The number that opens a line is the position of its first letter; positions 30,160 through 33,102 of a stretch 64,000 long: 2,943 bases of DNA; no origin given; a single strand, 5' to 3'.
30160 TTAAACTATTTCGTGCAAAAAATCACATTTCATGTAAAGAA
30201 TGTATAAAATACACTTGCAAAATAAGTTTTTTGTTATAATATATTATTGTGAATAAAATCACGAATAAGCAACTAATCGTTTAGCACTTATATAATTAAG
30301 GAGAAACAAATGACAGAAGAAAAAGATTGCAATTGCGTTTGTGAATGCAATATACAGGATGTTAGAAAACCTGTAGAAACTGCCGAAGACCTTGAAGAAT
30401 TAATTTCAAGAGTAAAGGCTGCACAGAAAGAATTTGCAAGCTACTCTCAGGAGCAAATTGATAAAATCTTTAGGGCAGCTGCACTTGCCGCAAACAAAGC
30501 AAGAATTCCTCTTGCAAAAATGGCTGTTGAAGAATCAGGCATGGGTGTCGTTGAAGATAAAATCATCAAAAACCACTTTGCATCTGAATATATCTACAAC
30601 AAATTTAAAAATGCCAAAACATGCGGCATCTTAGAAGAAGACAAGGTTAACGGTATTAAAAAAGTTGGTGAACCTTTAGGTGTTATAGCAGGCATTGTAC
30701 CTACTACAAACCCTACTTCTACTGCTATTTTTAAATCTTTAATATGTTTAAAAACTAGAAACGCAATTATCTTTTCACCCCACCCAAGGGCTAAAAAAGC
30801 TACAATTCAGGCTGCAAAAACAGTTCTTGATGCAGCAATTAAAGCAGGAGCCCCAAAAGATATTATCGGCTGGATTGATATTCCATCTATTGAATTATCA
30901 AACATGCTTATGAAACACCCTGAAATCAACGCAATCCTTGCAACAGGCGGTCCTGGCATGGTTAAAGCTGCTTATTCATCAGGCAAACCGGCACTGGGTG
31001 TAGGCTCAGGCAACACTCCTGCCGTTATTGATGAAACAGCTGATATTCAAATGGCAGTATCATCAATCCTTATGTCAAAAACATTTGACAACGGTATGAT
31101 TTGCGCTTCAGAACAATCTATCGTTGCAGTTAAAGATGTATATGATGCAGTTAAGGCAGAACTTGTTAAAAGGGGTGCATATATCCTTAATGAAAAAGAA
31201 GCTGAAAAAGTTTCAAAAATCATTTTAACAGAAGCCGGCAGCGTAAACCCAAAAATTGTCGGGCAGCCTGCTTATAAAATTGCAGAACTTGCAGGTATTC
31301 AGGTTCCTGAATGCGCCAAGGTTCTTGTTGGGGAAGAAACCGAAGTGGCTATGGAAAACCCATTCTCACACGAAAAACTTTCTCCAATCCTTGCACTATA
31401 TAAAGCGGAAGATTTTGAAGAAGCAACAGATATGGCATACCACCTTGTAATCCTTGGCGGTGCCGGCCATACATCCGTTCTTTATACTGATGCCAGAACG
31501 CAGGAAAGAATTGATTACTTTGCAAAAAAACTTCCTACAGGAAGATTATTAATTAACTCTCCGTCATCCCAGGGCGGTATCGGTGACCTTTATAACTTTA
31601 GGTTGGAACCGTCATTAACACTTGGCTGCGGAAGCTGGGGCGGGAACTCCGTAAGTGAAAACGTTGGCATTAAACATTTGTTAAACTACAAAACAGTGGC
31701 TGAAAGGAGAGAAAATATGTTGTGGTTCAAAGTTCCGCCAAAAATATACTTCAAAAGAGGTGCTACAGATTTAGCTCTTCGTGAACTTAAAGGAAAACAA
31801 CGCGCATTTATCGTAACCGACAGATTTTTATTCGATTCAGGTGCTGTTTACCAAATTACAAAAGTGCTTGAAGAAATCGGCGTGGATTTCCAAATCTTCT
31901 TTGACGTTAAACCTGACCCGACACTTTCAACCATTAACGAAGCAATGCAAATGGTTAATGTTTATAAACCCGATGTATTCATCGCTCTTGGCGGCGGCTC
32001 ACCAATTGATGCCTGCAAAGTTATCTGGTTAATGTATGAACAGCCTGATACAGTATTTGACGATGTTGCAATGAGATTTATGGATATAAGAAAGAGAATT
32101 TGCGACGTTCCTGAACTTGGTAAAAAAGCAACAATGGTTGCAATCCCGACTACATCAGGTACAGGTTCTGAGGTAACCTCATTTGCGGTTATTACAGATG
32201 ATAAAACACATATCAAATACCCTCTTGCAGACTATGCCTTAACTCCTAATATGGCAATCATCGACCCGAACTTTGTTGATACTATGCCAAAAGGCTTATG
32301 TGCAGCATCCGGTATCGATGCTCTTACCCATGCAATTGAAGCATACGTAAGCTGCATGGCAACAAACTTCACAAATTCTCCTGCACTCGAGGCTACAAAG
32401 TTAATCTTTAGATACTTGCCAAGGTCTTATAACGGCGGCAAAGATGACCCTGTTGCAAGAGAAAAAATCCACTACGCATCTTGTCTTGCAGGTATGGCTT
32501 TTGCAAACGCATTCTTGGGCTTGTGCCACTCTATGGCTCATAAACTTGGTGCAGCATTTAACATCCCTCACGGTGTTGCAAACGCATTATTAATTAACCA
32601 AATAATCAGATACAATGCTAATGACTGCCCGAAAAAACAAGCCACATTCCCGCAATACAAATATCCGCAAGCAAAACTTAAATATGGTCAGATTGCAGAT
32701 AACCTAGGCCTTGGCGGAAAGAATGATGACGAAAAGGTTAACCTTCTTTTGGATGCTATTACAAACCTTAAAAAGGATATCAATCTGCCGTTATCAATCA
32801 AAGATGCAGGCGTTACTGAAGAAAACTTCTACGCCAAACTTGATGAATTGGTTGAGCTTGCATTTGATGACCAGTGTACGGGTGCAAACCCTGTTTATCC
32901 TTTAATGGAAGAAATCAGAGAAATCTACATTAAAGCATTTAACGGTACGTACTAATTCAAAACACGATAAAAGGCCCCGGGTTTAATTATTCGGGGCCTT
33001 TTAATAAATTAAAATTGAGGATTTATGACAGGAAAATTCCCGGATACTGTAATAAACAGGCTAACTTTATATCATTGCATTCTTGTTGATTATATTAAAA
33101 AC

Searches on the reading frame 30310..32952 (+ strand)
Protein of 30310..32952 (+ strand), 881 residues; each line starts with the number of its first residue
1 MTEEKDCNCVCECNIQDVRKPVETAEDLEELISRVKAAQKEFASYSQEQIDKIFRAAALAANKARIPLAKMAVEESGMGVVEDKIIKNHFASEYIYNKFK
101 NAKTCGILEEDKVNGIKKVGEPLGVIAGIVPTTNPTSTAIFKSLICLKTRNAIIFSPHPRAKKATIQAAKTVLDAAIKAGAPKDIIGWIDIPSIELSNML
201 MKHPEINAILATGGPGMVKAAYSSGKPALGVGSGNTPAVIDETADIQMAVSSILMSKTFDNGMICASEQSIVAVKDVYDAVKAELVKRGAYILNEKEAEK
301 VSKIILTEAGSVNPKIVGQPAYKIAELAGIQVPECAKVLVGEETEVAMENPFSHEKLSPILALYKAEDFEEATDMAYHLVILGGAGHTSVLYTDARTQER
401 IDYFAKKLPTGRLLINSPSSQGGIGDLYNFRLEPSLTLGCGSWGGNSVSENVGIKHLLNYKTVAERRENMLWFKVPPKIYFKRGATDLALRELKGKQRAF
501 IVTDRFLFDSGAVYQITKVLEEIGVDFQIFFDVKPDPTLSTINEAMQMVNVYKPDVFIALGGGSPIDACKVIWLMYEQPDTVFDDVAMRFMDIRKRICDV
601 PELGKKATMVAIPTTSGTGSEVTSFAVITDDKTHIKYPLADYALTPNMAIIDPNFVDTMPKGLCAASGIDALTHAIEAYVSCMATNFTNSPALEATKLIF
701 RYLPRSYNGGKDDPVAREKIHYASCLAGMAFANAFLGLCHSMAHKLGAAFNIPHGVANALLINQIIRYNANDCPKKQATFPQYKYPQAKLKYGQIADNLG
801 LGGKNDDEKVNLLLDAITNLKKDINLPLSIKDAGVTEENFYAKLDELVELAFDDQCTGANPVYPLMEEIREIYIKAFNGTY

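Call 31: find_encoding_contigs(protein=window:30310-32952:+, flank=10000, max_places=1)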
Protein window:30310-32952:+ (881 aa): 11 contigs read that carry it; 1 place shown.
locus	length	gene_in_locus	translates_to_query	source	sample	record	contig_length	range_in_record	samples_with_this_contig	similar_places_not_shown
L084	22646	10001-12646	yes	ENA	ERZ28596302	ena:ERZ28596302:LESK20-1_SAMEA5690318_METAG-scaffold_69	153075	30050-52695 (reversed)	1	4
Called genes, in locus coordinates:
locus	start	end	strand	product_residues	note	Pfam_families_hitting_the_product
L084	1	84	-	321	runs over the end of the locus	PF02463:SMC_N (faint), PF00005:ABC_tran, PF13304:AAA_21 (weak), PF08352:oligo_HPY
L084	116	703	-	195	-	PF03692:CxxCxxCC (weak)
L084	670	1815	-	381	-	PF09989:DUF2229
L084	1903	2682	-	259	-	-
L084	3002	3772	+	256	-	PF00318:Ribosomal_S2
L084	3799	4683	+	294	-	PF00889:EF_TS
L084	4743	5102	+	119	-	PF01242:PTPS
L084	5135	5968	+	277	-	PF02673:BacA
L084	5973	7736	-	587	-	PF00149:Metallophos, PF02872:5_nucleotid_C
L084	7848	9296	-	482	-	PF00395:SLH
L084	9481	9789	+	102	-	-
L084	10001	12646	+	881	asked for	PF00171:Aldedh, PF00465:Fe-ADH, PF13685:Fe-ADH_2 (weak), PF25137:ADH_Fe_C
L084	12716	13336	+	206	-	PF06971:Put_DNA-bind_N, PF02629:CoA_binding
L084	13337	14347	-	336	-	PF00959:Phage_lysozyme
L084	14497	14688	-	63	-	PF00830:Ribosomal_L28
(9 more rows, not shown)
